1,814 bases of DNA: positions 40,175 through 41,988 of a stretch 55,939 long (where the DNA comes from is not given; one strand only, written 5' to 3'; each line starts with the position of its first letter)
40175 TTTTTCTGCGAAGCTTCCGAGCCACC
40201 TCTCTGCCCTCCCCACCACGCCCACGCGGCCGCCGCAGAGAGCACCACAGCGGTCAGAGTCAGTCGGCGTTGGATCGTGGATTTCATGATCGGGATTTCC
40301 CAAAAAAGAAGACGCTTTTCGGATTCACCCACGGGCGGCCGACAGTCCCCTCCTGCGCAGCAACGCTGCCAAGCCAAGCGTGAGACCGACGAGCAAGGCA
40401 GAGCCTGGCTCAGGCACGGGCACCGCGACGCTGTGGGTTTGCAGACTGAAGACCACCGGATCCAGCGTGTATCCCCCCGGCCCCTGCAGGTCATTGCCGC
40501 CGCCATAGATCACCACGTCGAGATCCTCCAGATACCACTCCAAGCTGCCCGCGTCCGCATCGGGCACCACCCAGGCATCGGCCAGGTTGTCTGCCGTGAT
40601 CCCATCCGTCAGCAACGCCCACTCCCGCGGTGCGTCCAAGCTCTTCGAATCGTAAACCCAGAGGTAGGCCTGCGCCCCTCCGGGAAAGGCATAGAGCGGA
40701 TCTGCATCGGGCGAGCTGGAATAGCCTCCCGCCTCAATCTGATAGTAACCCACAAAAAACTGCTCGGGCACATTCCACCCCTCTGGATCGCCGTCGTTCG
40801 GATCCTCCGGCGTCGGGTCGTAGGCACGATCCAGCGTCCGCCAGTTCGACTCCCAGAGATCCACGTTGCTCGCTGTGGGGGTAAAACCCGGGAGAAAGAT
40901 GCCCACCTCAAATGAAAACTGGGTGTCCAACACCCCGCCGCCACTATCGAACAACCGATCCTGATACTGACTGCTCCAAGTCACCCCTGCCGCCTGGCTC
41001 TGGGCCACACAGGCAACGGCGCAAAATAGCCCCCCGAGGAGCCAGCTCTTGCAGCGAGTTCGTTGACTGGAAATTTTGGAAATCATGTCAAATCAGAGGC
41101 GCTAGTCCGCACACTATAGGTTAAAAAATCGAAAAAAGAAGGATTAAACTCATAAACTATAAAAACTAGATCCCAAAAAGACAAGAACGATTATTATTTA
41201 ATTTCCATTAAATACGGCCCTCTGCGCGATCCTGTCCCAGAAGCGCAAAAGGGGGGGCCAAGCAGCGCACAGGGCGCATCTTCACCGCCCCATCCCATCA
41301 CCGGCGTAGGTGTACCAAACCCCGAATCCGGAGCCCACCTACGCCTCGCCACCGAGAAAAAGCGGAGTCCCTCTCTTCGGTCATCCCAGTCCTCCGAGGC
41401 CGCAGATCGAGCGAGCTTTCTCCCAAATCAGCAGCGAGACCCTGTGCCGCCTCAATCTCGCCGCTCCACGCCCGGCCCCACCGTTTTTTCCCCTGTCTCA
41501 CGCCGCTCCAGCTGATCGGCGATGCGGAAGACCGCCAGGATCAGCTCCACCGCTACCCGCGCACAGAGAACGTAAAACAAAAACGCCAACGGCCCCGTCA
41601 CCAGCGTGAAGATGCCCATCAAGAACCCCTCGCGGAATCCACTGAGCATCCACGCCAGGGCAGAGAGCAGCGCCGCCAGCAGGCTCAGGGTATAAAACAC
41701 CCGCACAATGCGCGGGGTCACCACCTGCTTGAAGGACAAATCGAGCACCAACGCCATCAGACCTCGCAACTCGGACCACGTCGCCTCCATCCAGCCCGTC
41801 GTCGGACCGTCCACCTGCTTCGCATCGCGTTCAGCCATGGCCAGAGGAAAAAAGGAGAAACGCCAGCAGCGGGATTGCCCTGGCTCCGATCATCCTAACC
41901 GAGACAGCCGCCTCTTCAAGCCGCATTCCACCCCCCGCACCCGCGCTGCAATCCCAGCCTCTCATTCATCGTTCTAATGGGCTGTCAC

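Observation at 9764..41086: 31-kb five-gene operon led by a PEP-CTERM protein, encoding about 10,400 aa of GEVED / Ig-like / SdrD-B repeat surface proteins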

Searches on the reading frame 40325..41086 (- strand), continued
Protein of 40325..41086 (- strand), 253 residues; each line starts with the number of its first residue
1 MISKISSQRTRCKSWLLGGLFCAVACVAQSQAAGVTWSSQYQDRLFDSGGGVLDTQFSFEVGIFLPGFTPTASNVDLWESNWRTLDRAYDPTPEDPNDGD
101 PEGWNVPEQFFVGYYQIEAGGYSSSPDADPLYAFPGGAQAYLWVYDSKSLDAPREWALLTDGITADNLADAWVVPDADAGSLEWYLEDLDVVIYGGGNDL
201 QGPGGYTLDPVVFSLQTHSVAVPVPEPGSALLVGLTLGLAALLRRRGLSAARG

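Call 50: search_protein_families(library=pfam, proteins=[L048:6189-7793:+, L050:347-2005:+, L055:6308-7912:+, L048:7748-8497:+, L050:2008-2706:+, L016:11800-13296:+, L057:8401-9915:+, L049:8401-9864:+], max_evalue=0.05)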
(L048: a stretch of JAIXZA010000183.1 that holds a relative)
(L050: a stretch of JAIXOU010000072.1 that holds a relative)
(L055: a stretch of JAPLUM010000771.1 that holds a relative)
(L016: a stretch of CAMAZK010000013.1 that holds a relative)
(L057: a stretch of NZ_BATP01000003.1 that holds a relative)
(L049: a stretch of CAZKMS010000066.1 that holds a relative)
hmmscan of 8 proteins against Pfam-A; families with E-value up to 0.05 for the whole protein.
L048:6189-7793:+ (534 aa): 0 families

L050:347-2005:+ (552 aa): 0 families

L055:6308-7912:+ (534 aa): 0 families

L048:7748-8497:+ (249 aa): 1 family
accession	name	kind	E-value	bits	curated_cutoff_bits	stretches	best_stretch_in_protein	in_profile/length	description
PF07589.16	PEP-CTERM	-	0.0025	18.3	20.7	1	217-239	1-24/24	PEP-CTERM motif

L050:2008-2706:+ (232 aa): 1 family
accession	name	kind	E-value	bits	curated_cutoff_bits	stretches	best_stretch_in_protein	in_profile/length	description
PF07589.16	PEP-CTERM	-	0.0024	18.3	20.7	1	200-222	1-24/24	PEP-CTERM motif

L016:11800-13296:+ (498 aa): 0 families

L057:8401-9915:+ (504 aa): 0 families

L049:8401-9864:+ (487 aa): 0 families

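Call 70: search_solved_structures(query=A1, max_evalue=1, show_alignments=1)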
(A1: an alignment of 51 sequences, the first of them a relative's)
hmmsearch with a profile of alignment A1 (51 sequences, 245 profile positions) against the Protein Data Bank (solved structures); distinct sequences matched with E-value up to 1: 0.

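Call 81: fold_search(model_id=the predicted structure, library=viral)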
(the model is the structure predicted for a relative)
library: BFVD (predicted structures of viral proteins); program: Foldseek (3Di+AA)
matches with E <= 10: 110; with E <= 0.001: 0
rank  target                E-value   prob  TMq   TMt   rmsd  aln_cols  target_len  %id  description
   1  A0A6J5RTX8            4.4e-02  0.47  0.21  0.21  13.7       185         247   11  Uncharacterized protein [uncultured Caudovirales phage]
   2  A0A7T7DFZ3            4.9e-02  0.23  0.19  0.21  25.9       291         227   10  (no name in the UniProt tables at hand)
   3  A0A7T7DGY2            7.5e-02  0.18  0.19  0.21  23.0       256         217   10  (no name in the UniProt tables at hand)
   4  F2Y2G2                1.7e-01  0.05  0.09  0.07  20.1       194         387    9  (no name in the UniProt tables at hand)
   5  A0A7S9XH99            2.2e-01  0.09  0.18  0.12  20.5       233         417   11  Uncharacterized protein [Virus NIOZ-UU157]
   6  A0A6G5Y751            2.9e-01  0.13  0.18  0.22  14.2       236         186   13  (no name in the UniProt tables at hand)
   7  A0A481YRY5            3.7e-01  0.10  0.16  0.16  11.7       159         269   10  Uncharacterized protein [Iridovirus LCIVAC01]
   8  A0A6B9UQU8            4.7e-01  0.03  0.11  0.09  16.1       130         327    9  (no name in the UniProt tables at hand)
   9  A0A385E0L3            5.6e-01  0.03  0.13  0.12  23.6       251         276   13  (no name in the UniProt tables at hand)
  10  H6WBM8                5.9e-01  0.11  0.20  0.10  13.9       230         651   10  Uncharacterized protein [Rhodobacter phage RcapNL]
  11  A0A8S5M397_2          5.9e-01  0.11  0.19  0.06  11.9       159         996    9  FdeC-like protein [Siphoviridae sp. ctqpo8]
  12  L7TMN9                5.9e-01  0.05  0.18  0.16  20.0       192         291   13  Transmembrane protein [Rhizobium phage RHEph01]
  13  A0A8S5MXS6            6.3e-01  0.10  0.18  0.10  10.9       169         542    8  Tail collar fiber protein [Myoviridae sp. ctRRy11]
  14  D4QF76                6.7e-01  0.08  0.16  0.19  17.4       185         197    8  Uncharacterized protein [Aeropyrum pernix bacilliform virus 1 (isolate -/Japan/Tanaka/2005)]
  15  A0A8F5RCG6            7.1e-01  0.10  0.20  0.12  10.0       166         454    8  (no name in the UniProt tables at hand)
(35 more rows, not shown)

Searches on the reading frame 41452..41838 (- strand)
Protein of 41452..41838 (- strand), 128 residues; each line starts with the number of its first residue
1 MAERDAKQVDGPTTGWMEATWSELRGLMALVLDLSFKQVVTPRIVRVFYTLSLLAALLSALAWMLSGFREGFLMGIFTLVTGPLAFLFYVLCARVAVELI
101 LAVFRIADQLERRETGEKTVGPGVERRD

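Call 50: search_protein_families(library=pfam, proteins=[window:41452-41838:-], max_evalue=0.05)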
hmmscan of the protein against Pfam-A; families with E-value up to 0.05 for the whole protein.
window:41452-41838:- (128 aa): 1 family
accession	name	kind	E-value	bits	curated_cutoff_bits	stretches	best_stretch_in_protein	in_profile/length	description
PF14110.11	DUF4282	-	1.4e-19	70.9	27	1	33-112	1-83/86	Domain of unknown function (DUF4282)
